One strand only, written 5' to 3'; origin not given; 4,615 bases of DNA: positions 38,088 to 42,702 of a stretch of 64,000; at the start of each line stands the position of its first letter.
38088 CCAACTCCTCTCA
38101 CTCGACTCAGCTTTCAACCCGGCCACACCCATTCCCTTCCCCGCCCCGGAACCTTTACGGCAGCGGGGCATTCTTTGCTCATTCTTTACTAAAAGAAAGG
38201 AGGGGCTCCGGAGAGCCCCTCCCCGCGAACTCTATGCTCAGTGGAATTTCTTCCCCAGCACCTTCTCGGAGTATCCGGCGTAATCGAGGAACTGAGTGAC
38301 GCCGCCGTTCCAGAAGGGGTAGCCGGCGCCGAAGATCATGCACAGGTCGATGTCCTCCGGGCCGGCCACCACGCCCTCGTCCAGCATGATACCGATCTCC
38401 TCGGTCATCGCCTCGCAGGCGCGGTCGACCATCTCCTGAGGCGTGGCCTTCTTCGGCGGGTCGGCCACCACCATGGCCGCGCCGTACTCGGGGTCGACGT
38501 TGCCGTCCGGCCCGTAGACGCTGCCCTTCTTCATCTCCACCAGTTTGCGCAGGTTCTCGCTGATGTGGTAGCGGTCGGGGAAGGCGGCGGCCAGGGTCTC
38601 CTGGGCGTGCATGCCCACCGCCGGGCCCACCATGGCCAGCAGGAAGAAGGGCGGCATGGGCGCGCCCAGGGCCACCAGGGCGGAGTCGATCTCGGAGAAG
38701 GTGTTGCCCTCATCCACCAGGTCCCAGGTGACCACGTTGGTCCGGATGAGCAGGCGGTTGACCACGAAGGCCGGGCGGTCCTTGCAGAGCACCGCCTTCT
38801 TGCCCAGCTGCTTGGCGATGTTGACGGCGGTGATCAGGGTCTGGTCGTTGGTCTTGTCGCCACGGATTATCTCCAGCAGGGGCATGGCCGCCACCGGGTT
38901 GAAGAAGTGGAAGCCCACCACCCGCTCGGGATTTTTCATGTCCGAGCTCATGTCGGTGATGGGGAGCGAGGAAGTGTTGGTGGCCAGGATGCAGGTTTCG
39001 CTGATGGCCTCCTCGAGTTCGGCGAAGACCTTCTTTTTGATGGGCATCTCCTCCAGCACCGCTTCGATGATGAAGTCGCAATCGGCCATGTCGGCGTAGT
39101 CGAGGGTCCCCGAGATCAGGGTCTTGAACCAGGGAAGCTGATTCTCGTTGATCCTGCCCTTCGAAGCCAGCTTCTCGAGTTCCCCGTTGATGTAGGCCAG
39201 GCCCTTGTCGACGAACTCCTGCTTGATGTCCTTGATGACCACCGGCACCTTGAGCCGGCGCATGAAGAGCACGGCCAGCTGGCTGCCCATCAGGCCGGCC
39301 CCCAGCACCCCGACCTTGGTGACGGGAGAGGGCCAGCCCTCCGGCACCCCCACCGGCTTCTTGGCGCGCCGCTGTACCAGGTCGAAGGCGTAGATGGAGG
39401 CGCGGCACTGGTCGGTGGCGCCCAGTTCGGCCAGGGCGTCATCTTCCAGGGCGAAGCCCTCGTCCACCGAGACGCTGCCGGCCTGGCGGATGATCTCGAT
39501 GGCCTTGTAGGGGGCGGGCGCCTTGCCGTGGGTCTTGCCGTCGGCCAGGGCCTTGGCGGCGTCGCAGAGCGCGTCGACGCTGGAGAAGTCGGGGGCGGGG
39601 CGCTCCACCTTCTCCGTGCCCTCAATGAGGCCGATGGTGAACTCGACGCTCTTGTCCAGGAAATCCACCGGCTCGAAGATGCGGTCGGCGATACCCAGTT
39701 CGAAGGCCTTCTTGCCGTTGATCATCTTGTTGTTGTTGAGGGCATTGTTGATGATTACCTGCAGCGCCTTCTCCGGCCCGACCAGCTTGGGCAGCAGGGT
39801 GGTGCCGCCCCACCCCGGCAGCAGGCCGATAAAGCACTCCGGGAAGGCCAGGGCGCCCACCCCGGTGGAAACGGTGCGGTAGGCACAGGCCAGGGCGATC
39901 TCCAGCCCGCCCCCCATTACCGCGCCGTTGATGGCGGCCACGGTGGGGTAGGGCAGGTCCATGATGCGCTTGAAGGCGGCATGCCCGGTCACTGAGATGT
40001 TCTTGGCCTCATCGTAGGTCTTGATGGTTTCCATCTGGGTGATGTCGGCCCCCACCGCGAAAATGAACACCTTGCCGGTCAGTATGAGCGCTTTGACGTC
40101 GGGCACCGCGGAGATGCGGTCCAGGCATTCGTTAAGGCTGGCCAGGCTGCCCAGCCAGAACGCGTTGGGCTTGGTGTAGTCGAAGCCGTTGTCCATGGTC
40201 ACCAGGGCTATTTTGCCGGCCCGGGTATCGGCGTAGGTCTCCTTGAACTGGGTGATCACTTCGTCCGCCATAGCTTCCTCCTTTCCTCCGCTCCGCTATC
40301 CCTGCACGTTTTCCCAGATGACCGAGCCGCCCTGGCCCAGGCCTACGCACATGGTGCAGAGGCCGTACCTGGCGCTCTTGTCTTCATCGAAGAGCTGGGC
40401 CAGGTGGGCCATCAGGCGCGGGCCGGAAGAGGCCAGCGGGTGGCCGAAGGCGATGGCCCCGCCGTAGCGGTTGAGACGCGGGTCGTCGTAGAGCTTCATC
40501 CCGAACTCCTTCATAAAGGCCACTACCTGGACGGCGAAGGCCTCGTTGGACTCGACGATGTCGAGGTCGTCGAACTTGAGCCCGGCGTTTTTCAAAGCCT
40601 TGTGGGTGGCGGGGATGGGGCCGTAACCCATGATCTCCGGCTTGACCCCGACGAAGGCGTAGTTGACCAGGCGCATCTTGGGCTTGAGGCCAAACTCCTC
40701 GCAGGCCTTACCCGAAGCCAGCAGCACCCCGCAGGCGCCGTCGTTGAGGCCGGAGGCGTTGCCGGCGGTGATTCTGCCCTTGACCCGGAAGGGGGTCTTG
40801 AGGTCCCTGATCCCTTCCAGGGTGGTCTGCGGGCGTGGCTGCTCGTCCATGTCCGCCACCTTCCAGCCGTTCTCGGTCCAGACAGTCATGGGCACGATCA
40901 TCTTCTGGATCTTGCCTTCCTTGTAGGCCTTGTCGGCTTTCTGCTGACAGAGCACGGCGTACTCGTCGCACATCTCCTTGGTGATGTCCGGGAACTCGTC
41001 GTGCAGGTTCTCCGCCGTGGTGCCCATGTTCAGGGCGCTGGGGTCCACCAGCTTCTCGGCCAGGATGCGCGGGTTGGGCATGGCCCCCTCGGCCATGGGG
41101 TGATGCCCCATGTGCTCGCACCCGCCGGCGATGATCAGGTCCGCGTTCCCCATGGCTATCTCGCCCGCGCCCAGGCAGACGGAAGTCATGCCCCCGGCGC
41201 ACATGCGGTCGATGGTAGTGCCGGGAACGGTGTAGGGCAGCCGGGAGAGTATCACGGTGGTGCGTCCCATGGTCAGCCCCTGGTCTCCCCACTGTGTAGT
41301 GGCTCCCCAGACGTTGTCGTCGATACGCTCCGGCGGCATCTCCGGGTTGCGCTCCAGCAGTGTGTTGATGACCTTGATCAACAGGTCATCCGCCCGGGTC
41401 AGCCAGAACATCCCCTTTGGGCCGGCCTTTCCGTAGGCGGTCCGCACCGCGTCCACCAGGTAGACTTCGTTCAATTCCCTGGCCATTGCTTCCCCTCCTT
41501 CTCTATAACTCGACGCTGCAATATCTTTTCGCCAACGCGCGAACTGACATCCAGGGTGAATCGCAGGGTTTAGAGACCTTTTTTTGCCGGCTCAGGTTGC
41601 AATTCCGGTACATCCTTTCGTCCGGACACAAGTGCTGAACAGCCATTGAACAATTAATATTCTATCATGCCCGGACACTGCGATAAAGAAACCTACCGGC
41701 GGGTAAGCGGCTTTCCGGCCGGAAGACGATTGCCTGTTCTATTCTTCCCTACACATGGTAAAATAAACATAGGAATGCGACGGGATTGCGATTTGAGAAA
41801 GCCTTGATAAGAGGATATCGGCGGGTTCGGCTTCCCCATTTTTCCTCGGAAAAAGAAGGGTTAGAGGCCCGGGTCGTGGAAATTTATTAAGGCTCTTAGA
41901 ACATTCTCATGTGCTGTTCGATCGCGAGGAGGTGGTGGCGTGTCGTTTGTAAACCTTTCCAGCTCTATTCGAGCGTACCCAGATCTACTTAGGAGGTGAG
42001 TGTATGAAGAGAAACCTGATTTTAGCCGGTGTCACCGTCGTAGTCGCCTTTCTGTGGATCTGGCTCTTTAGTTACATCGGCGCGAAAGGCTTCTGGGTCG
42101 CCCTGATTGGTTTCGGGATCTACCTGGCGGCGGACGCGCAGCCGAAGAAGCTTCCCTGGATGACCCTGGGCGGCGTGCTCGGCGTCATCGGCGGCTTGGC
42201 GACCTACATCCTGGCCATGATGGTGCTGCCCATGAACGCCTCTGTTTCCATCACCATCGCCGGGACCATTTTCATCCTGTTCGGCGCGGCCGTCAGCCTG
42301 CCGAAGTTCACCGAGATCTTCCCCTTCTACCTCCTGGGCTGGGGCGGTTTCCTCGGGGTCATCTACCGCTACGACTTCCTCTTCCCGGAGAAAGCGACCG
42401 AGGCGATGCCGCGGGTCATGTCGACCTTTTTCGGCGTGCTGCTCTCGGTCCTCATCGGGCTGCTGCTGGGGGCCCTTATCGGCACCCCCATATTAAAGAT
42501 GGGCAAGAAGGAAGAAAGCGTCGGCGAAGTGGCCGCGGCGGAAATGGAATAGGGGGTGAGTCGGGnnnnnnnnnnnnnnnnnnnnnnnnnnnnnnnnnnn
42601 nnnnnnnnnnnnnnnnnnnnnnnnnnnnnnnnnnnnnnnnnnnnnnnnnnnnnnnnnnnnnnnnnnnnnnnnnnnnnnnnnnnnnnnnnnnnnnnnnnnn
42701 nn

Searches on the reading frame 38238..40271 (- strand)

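Call 9: search_protein_families(library=pfam, proteins=[window:38238-40271:-], max_evalue=0.001)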
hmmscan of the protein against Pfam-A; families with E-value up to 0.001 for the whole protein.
window:38238-40271:- (677 aa): 4 families
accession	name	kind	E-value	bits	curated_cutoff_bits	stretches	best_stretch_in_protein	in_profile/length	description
PF02737.24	3HCDH_N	-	1.4e-60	204.7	22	1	319-498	1-179/180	3-hydroxyacyl-CoA dehydrogenase, NAD binding domain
PF00378.25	ECH_1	-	7.2e-27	94.8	27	1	20-217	5-192/251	Enoyl-CoA hydratase/isomerase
PF16113.10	ECH_2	-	1e-17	65.1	27.2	1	36-199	13-172/335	Enoyl-CoA hydratase/isomerase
PF00725.27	3HCDH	-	2.5e-17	63.6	22.1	1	502-582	2-85/97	3-hydroxyacyl-CoA dehydrogenase, C-terminal domain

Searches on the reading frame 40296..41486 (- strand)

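Call 35: search_protein_families(library=pfam, proteins=[window:40296-41486:-], max_evalue=0.001)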
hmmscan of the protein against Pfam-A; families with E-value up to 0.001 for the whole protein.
window:40296-41486:- (396 aa): 3 families
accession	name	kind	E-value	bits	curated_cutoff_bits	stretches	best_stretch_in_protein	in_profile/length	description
PF00108.29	Thiolase_N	-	5.3e-59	200.1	26.4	1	8-258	1-258/260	Thiolase, N-terminal domain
PF02803.24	Thiolase_C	-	3e-36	124.2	27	1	268-392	2-122/123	Thiolase, C-terminal domain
PF22691.2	Thiolase_C_1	-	0.00045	20.4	28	0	293-330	23-60/144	Thiolase C-terminal domain-like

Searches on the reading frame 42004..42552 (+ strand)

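Call 35: search_protein_families(library=pfam, proteins=[window:42004-42552:+], max_evalue=0.001)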
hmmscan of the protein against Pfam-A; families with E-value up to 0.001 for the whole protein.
window:42004-42552:+ (182 aa): 1 family
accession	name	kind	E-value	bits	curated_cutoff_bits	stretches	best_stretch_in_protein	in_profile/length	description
PF06496.16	DUF1097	-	1.8e-07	31.9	24.6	1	12-158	5-136/142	Protein of unknown function (DUF1097)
